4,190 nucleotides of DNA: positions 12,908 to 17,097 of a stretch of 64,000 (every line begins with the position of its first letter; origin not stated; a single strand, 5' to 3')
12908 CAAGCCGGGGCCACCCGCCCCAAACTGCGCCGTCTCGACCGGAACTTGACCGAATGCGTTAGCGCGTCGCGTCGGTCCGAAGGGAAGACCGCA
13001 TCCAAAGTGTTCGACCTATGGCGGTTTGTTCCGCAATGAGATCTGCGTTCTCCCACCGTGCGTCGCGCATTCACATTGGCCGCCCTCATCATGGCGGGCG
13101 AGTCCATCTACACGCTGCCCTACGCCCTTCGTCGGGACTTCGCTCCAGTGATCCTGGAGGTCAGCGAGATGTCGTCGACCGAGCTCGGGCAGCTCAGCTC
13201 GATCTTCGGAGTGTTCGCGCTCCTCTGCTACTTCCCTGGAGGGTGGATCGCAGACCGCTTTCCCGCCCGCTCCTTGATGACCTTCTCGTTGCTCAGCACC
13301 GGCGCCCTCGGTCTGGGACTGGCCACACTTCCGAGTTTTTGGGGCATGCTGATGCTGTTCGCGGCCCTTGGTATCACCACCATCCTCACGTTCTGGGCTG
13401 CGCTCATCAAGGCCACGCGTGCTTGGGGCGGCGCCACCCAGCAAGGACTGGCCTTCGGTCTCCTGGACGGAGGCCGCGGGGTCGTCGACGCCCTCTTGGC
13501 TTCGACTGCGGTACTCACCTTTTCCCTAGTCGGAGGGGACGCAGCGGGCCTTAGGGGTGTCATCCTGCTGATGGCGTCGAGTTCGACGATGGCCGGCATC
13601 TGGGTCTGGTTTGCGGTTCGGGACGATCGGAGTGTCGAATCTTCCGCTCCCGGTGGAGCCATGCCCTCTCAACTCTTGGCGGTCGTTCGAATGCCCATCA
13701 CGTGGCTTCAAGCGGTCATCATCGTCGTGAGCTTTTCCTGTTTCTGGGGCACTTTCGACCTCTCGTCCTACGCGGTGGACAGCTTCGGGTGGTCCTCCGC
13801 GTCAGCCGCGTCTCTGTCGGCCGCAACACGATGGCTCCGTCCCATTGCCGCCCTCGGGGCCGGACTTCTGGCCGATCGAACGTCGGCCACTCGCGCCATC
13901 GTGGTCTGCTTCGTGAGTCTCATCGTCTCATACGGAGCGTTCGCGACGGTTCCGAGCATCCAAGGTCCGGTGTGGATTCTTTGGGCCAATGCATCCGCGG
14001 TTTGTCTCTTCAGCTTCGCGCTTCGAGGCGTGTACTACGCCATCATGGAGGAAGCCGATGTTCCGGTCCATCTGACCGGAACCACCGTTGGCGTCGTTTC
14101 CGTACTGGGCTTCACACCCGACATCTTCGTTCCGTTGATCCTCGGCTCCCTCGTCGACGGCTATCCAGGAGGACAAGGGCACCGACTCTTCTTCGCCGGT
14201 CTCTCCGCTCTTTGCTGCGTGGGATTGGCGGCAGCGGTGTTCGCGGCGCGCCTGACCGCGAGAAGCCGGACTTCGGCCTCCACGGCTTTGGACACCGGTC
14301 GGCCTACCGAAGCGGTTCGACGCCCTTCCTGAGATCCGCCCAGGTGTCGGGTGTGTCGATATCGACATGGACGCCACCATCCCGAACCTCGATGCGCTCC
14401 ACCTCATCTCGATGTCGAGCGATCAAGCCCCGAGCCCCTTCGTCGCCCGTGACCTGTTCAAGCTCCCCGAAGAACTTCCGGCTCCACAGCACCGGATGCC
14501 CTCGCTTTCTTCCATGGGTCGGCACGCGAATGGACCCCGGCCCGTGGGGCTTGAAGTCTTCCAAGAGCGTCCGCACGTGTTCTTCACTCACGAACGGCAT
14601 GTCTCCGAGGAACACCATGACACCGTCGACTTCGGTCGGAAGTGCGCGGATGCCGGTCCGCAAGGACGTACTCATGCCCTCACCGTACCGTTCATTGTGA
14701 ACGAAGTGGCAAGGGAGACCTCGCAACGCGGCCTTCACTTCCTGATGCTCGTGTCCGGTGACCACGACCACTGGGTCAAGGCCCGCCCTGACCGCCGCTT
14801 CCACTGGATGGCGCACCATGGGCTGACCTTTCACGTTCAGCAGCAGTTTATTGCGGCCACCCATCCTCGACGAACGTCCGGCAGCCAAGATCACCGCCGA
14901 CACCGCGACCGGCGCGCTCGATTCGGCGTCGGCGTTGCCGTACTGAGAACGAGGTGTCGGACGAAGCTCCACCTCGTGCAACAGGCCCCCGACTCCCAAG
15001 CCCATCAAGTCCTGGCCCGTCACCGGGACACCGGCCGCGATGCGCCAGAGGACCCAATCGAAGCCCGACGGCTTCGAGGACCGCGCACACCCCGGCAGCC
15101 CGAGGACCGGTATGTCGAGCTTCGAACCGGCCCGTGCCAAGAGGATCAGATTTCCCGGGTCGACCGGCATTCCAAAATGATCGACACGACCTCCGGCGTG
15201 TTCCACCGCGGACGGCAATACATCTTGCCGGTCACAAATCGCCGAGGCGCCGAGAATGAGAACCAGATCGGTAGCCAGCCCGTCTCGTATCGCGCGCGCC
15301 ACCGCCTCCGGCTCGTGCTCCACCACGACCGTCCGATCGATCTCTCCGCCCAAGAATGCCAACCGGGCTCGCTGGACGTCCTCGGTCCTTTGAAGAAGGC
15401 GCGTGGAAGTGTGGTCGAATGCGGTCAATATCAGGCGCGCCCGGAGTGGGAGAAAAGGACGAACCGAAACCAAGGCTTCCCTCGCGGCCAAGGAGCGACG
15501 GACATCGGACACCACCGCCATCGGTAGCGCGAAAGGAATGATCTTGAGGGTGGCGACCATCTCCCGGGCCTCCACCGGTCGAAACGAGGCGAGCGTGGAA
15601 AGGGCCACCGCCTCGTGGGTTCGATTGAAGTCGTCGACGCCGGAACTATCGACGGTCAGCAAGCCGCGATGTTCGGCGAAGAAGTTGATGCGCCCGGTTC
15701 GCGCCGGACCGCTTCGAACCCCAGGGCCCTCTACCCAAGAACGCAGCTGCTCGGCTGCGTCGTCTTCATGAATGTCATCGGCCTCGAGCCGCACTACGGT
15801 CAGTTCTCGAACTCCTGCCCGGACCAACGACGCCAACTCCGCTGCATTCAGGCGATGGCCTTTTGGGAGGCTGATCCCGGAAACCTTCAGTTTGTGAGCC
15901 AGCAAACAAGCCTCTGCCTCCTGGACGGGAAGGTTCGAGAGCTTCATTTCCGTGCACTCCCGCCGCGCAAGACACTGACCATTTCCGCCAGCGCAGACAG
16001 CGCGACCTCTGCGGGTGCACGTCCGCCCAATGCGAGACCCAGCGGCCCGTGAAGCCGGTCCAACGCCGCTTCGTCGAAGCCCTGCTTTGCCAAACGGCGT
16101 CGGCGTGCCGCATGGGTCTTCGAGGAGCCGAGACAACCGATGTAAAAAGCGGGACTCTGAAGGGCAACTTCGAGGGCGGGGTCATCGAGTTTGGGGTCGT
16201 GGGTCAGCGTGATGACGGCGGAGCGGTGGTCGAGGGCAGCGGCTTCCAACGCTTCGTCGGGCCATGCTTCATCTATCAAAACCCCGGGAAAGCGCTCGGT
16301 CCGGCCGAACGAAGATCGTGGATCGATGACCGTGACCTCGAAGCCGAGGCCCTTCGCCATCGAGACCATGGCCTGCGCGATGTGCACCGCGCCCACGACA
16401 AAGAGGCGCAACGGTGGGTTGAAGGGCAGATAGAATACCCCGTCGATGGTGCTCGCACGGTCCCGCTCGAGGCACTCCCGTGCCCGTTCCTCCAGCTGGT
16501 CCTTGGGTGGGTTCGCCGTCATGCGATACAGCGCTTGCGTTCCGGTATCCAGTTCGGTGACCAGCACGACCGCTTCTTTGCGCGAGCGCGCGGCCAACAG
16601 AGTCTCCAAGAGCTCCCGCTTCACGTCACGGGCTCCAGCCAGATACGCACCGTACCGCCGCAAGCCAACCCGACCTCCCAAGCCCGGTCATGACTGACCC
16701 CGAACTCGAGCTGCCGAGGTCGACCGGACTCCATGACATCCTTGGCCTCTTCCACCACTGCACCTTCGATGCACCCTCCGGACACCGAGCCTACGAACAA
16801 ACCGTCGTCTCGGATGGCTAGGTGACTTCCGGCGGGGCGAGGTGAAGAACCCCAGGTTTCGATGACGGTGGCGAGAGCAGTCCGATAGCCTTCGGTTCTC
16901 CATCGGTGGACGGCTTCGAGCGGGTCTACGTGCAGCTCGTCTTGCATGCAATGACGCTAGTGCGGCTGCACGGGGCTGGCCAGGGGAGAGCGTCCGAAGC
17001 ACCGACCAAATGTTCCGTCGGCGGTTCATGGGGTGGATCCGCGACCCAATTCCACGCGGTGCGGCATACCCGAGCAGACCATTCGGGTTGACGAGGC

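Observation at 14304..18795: SufS cysteine desulfurase and SufU encoded divergently from xdhC and the cytidylyltransferase fusion: a candidate dedicated Moco sulfuration module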

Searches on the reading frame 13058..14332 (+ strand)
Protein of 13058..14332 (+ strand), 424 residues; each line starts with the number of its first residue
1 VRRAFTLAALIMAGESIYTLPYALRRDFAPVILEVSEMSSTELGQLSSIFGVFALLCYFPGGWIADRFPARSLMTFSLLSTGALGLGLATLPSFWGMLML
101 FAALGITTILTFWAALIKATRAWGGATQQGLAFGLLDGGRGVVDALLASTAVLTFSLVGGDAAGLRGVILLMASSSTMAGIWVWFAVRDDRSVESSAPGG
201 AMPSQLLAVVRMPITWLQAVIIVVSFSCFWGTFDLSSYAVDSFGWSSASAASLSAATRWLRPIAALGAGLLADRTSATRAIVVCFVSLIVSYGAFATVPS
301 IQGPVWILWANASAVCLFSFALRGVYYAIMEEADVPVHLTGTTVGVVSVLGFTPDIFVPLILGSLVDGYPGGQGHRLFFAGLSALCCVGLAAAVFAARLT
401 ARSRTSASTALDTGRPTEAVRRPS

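Call 4: search_protein_families(library=pfam, proteins=[window:13058-14332:+])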
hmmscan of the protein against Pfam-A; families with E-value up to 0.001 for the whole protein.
window:13058-14332:+ (424 aa): 2 families
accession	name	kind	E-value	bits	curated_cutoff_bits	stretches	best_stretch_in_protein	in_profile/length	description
PF07690.21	MFS_1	-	5.3e-22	78.6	33.4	1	7-352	4-340/347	Major Facilitator Superfamily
PF12832.13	MFS_1_like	-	0.00091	18.8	25.2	1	22-137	228-343/373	MFS_1 like family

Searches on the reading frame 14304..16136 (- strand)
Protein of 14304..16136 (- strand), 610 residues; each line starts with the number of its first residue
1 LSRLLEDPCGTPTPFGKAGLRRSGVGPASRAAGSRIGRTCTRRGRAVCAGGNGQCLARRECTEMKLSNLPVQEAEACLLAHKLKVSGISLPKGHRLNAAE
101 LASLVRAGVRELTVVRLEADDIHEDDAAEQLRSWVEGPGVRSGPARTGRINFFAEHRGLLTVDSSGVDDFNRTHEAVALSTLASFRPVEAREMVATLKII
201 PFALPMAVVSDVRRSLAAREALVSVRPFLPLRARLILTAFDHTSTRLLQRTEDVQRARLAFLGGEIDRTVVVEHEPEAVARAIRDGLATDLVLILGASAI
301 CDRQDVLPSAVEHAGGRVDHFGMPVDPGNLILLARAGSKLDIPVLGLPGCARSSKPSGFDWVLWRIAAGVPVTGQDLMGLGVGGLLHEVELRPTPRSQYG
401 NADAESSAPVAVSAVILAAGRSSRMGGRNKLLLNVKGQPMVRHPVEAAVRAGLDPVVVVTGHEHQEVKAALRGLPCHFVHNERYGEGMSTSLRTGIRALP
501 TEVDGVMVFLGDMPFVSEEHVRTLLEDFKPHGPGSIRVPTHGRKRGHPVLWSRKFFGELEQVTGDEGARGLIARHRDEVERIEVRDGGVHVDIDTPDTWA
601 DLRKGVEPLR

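Call 4: search_protein_families(library=pfam, proteins=[window:14304-16136:-])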
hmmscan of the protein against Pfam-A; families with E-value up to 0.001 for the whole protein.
window:14304-16136:- (610 aa): 4 families
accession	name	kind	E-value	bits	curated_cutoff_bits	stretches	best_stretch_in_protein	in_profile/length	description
PF12804.13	NTP_transf_3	-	1.3e-46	159.2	27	1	414-577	1-158/160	MobA-like NTP transferase domain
PF01128.25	IspD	-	2.1e-09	37.9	27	1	412-536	1-125/221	2-C-methyl-D-erythritol 4-phosphate cytidylyltransferase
PF02348.25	CTP_transf_3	-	2.5e-06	27.9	22.6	1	415-529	3-115/217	Cytidylyltransferase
PF00994.29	MoCF_biosynth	-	2.8e-06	27.5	26.6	1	257-356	24-132/144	Probable molybdopterin binding domain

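Call 8: search_protein_families(library=ncbifam, proteins=[window:14304-15947:-])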
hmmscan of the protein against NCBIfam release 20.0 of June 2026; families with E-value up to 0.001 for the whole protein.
window:14304-15947:- (547 aa): 38 families (the best 25 are shown)
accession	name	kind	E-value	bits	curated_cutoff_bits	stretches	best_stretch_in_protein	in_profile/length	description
TIGR03310.1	matur_MocA_YgfJ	equivalog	5.3e-51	173.3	186.45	1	350-537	1-186/188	molybdenum cofactor cytidylyltransferase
NF045665.1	NTPtran_DVU1551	equivalog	5.5e-45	153.9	315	1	350-541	2-191/359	DVU_1551 family NTP transferase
TIGR03202.1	pucB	equivalog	1.2e-27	96.9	235.05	1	351-534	3-190/192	xanthine dehydrogenase accessory protein PucB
NF045782.1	NicBOxredNboR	equivalog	5.1e-25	88.4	260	1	345-536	5-202/206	nicotine blue oxidoreductase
NF010935.0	PRK14355.1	equivalog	9.7e-17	60.7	718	1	349-466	4-122/459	bifunctional UDP-N-acetylglucosamine diphosphorylase/glucosamine-1-phosphate N-acetyltransferase GlmU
TIGR01173.1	glmU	equivalog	3.2e-16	59.2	366.85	1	350-466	2-118/452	bifunctional UDP-N-acetylglucosamine diphosphorylase/glucosamine-1-phosphate N-acetyltransferase GlmU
NF010938.0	PRK14358.1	equivalog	1e-15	57.3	500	1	349-469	8-128/481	bifunctional N-acetylglucosamine-1-phosphate uridyltransferase/glucosamine-1-phosphate acetyltransferase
NF010933.0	PRK14353.1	equivalog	2.4e-15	56.1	505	1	348-465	5-124/453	bifunctional UDP-N-acetylglucosamine diphosphorylase/glucosamine-1-phosphate N-acetyltransferase GlmU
NF053639.1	Mfer334_fam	equivalog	1.6e-13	51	260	1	350-465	1-126/209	pseudomurein biosynthesis protein PmurB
NF010934.1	PRK14354.1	equivalog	2e-13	49.7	450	1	351-464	2-114/447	bifunctional UDP-N-acetylglucosamine diphosphorylase/glucosamine-1-phosphate N-acetyltransferase GlmU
TIGR02665.1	molyb_mobA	equivalog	8.2e-13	48.8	151.85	1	350-533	2-182/186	molybdenum cofactor guanylyltransferase MobA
TIGR00453.1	ispD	equivalog_domain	8.7e-13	48.2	181.3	1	350-467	1-119/219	2-C-methyl-D-erythritol 4-phosphate cytidylyltransferase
NF010936.0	PRK14356.1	equivalog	1.5e-12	47.2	666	1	349-464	6-122/456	bifunctional UDP-N-acetylglucosamine diphosphorylase/glucosamine-1-phosphate N-acetyltransferase GlmU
NF010932.0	PRK14352.1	equivalog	4.6e-12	45.3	611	1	348-465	6-126/488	bifunctional UDP-N-acetylglucosamine diphosphorylase/glucosamine-1-phosphate N-acetyltransferase GlmU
NF006986.0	PRK09451.1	equivalog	3.5e-11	42.6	725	1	348-469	5-124/456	bifunctional UDP-N-acetylglucosamine diphosphorylase/glucosamine-1-phosphate N-acetyltransferase GlmU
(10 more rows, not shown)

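Call 51: search_solved_structures(query=window:14304-15947:-, max_evalue=0.01)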
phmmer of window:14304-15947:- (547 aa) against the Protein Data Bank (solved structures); distinct sequences matched with E-value up to 0.01: 40.
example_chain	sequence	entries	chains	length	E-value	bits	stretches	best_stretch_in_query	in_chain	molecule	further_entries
3d5n_A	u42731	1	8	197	2.8e-26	95.2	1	349-540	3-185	Q97W15_SULSO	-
2we9_A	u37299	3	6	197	5.2e-19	71.3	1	348-543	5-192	MOBA-RELATED PROTEIN | MOCA-RELATED PROTEIN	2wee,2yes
2waw_A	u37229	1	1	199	2.8e-16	62.3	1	349-539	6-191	MOBA RELATE PROTEIN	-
6plj_A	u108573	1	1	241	9.8e-12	47.3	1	348-463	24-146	nucleotidyl transferase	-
9dqf_A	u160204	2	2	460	7.3e-10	41.1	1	350-465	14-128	Bifunctional protein GlmU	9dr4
4fce_A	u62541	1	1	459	1.9e-08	36.4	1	348-470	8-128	Bifunctional protein GlmU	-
3fww_A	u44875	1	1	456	2.9e-08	35.8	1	348-470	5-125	Bifunctional protein glmU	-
1fwy_A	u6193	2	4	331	4.4e-08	35.2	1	348-470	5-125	UDP-N-ACETYLGLUCOSAMINE PYROPHOSPHORYLASE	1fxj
1hv9_A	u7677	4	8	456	7.7e-08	34.4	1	348-470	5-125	UDP-N-ACETYLGLUCOSAMINE PYROPHOSPHORYLASE | Bifunctional protein glmU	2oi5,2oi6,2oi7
2v0h_A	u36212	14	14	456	1.9e-07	33.1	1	348-469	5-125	BIFUNCTIONAL PROTEIN GLMU | GLUCOSAMINE-1-PHOSPHATE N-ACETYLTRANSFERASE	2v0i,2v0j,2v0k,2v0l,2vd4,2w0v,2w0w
9mh4_A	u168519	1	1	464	7.1e-07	31.2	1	347-470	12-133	Bifunctional protein GlmU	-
3tqd_A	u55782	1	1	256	1.8e-06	29.9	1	352-469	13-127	3-deoxy-manno-octulosonate cytidylyltransferase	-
5ddt_A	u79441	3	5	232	1.8e-06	29.9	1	350-478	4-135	2-C-methyl-D-erythritol 4-phosphate cytidylyltransferase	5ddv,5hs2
8cu9_A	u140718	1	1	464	1.9e-06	29.8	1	347-470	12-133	Bifunctional UDP-N-acetylglucosamine diphosphorylase/glucosamine-1-phosphate N-acetyltrans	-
5vmk_A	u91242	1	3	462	1.2e-05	27.2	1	348-475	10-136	Bifunctional protein GlmU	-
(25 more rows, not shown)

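Call 52: search_protein_families(library=pfam, proteins=[window:14304-15947:-], max_evalue=0.01)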
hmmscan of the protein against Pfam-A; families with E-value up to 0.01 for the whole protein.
window:14304-15947:- (547 aa): 5 families
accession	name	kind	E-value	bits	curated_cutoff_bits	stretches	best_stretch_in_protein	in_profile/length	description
PF12804.13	NTP_transf_3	-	1e-46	159.5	27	1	351-514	1-158/160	MobA-like NTP transferase domain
PF01128.25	IspD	-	1.7e-09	38.2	27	1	349-474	1-126/221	2-C-methyl-D-erythritol 4-phosphate cytidylyltransferase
PF02348.25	CTP_transf_3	-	2.1e-06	28.1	22.6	1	352-466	3-115/217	Cytidylyltransferase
PF00994.29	MoCF_biosynth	-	2.3e-06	27.8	26.6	1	194-293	24-132/144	Probable molybdopterin binding domain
PF00483.29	NTP_transferase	-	0.0027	17.8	21.2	1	351-466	2-125/245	Nucleotidyl transferase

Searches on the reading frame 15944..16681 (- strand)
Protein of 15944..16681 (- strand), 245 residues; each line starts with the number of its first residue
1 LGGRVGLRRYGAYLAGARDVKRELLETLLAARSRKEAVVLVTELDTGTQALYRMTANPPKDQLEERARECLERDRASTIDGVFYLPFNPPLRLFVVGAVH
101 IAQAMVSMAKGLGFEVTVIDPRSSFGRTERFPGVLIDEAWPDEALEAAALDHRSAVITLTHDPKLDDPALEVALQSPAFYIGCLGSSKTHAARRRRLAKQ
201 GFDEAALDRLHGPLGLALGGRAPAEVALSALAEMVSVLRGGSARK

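Call 4: search_protein_families(library=pfam, proteins=[window:15944-16681:-])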
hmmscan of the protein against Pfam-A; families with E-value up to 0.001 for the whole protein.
window:15944-16681:- (245 aa): 1 family
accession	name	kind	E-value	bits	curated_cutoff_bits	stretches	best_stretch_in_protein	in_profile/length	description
PF13478.12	XdhC_C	-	2.2e-40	138.5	29.7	1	93-234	1-125/125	XdhC Rossmann domain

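Call 8: search_protein_families(library=ncbifam, proteins=[window:15944-16630:-])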
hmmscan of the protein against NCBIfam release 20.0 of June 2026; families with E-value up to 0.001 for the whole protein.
window:15944-16630:- (228 aa): 2 families
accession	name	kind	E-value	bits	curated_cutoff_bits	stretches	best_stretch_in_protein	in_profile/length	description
NF045664.1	XdhC_rel_AOR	equivalog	6.5e-35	121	350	1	39-220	160-343/346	XdhC family aldehyde oxidoreductase maturation factor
TIGR02964.1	xanthine_xdhC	equivalog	2.2e-18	66.7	161.6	1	52-217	79-245/246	xanthine dehydrogenase accessory protein XdhC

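Call 52: search_protein_families(library=pfam, proteins=[window:15944-16624:-], max_evalue=0.01)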
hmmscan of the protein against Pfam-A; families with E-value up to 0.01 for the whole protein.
window:15944-16624:- (226 aa): 1 family
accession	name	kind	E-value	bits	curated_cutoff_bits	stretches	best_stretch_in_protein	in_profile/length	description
PF13478.12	XdhC_C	-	2.3e-40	138.4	29.7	1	74-215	1-125/125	XdhC Rossmann domain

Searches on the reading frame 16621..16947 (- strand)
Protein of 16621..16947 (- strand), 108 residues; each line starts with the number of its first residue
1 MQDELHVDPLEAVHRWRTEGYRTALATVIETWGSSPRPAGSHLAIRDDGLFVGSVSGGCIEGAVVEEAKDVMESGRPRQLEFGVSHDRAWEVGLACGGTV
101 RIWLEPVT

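Call 8: search_protein_families(library=ncbifam, proteins=[window:16621-16947:-])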
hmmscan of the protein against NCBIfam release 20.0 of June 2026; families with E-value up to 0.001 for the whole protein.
window:16621-16947:- (108 aa): 2 families
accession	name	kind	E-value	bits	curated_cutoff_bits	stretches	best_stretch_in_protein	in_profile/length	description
NF045664.1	XdhC_rel_AOR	equivalog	2.3e-19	69.9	350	1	11-107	3-100/346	XdhC family aldehyde oxidoreductase maturation factor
TIGR02964.1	xanthine_xdhC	equivalog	1.2e-09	38.1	161.6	1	25-107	2-81/246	xanthine dehydrogenase accessory protein XdhC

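Call 52: search_protein_families(library=pfam, proteins=[window:16621-16947:-], max_evalue=0.01)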
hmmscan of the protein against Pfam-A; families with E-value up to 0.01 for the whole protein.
window:16621-16947:- (108 aa): 1 family
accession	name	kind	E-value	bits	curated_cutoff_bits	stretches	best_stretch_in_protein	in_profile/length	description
PF02625.21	XdhC_CoxI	-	1.1e-26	93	24.3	1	16-83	1-68/68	XdhC and CoxI family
